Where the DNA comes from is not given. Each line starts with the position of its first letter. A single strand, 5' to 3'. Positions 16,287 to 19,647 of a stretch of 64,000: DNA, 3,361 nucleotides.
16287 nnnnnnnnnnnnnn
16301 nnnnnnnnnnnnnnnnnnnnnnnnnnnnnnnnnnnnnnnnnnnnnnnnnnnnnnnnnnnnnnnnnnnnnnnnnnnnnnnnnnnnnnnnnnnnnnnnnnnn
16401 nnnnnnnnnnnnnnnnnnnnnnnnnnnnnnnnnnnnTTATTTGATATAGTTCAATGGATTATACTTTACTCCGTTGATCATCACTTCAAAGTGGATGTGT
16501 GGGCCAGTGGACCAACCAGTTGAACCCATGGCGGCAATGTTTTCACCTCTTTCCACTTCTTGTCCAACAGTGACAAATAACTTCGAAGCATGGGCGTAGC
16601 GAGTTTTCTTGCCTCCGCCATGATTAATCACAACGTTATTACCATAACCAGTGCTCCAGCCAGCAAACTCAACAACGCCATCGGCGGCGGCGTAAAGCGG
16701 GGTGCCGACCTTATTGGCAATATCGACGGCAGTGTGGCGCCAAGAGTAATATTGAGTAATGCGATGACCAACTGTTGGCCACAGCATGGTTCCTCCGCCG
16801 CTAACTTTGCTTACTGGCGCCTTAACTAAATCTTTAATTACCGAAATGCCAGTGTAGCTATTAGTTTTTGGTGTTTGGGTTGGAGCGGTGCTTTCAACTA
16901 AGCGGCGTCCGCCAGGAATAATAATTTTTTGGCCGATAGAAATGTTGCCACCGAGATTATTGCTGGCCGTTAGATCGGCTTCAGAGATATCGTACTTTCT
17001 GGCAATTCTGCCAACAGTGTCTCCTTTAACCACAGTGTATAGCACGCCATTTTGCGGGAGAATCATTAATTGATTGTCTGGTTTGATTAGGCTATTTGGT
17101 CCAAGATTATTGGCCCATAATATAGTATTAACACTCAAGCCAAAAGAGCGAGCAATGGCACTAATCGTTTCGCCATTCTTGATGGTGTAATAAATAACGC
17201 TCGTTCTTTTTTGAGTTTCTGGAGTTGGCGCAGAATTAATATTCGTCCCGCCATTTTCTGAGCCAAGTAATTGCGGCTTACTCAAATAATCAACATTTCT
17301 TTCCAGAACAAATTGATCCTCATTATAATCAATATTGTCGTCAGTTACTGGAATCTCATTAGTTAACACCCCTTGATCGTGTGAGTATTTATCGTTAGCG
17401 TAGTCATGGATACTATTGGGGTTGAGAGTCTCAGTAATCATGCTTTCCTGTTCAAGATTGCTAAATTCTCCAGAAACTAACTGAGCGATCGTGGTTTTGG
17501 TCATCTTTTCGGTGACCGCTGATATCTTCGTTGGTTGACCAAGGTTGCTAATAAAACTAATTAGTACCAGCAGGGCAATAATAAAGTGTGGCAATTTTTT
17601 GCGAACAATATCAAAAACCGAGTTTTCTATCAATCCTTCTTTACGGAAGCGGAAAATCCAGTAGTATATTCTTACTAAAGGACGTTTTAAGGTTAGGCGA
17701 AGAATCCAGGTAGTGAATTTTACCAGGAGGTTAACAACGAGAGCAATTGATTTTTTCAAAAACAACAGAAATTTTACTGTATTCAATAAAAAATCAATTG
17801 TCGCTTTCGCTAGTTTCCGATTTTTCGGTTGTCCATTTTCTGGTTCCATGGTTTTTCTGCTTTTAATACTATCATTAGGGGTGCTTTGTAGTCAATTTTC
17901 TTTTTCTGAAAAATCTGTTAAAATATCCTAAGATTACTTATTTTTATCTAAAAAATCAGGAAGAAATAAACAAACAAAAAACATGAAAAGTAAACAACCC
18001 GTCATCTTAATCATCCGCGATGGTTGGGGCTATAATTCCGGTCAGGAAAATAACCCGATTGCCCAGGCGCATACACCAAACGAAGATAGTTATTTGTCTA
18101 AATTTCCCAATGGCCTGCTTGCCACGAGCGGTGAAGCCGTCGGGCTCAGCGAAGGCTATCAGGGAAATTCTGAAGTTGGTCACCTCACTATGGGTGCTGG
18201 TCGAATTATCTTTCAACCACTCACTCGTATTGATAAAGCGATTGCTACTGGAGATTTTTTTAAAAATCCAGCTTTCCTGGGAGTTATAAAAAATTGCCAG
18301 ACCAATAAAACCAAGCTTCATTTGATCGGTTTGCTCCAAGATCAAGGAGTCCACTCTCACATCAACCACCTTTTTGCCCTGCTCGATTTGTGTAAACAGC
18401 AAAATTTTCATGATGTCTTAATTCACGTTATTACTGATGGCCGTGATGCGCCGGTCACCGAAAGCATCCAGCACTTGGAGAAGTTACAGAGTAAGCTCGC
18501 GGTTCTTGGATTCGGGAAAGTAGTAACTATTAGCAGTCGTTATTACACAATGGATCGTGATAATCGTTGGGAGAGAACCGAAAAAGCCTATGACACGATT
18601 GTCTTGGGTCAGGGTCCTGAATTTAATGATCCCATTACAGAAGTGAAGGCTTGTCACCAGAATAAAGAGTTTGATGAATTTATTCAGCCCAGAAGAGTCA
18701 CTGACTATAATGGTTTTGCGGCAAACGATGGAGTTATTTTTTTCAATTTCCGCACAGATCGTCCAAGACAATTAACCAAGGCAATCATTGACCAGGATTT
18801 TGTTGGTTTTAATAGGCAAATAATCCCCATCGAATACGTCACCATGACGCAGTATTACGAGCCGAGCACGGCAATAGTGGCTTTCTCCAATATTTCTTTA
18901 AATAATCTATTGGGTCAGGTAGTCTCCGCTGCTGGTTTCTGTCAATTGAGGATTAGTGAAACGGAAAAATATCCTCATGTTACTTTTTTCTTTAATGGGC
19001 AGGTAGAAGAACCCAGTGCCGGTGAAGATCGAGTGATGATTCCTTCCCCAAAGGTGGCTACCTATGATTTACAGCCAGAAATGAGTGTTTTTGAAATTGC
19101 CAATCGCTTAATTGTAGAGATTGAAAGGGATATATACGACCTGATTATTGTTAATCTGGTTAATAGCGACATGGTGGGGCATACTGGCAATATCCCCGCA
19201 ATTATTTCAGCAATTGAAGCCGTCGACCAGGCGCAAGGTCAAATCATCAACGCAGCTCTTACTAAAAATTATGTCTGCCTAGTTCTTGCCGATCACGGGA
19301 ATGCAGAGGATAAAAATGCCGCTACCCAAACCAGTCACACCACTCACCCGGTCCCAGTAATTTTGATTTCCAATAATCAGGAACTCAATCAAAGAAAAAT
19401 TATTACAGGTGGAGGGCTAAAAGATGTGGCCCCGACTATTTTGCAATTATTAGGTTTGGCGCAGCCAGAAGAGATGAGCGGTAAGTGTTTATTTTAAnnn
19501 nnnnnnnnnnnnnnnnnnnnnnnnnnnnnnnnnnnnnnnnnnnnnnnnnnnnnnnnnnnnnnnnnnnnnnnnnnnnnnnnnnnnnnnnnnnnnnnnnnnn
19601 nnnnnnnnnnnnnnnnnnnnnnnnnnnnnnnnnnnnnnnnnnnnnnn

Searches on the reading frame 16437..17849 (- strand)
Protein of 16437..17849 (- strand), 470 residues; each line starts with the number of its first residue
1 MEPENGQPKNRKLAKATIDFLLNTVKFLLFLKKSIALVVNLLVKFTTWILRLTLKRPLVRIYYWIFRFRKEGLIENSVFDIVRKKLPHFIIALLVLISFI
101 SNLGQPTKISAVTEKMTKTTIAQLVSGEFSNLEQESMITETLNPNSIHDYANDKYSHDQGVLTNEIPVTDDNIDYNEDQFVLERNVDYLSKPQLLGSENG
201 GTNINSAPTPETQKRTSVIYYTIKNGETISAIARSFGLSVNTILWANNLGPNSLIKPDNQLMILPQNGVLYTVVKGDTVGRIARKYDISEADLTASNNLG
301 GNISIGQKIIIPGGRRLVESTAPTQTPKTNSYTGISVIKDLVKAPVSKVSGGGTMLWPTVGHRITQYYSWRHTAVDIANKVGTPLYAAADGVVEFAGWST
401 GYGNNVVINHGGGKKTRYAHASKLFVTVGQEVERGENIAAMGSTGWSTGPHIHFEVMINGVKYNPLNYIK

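Call 29: search_protein_families(library=pfam, proteins=[window:16437-17849:-], max_evalue=0.00001)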
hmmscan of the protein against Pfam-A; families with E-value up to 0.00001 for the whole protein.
window:16437-17849:- (470 aa): 3 families
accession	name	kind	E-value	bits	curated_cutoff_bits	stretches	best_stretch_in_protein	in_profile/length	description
PF01551.29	Peptidase_M23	-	1.4e-32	112.2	28.7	1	372-465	3-96/96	Peptidase family M23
PF01476.26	LysM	-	7.6e-24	83.8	20.9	2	271-312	1-43/43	LysM domain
PF23473.1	LysM3_LYK4_5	-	7.4e-11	42.4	29.3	0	221-262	5-45/48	LYK4/5 LysM3 domain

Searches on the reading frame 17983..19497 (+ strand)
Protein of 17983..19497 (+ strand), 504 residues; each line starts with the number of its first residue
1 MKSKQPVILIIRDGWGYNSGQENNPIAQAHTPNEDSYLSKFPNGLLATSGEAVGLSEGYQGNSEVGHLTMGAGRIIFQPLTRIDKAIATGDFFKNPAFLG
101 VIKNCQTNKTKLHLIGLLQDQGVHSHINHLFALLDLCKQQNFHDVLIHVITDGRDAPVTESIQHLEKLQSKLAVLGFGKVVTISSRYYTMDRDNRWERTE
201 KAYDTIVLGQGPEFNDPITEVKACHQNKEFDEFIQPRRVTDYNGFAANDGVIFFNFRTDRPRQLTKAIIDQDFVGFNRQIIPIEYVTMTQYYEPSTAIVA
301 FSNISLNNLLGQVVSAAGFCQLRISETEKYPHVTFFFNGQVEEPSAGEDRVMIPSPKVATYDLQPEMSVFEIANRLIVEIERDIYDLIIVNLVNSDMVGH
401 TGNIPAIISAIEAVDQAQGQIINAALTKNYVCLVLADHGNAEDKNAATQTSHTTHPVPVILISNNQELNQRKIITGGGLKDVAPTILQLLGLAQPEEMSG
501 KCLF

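Call 29: search_protein_families(library=pfam, proteins=[window:17983-19497:+], max_evalue=0.00001)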
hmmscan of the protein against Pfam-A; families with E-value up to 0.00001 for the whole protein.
window:17983-19497:+ (504 aa): 3 families
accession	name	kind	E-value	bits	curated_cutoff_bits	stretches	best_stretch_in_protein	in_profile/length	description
PF06415.18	iPGM_N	-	5.7e-73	245.4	27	1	83-292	1-216/217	BPG-independent PGAM N-terminus (iPGM_N)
PF01676.23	Metalloenzyme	-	2.9e-70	237.1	24.3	1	6-493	2-251/252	Metalloenzyme superfamily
PF00884.28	Sulfatase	-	7.8e-06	25.8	25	0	402-491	201-300/301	Sulfatase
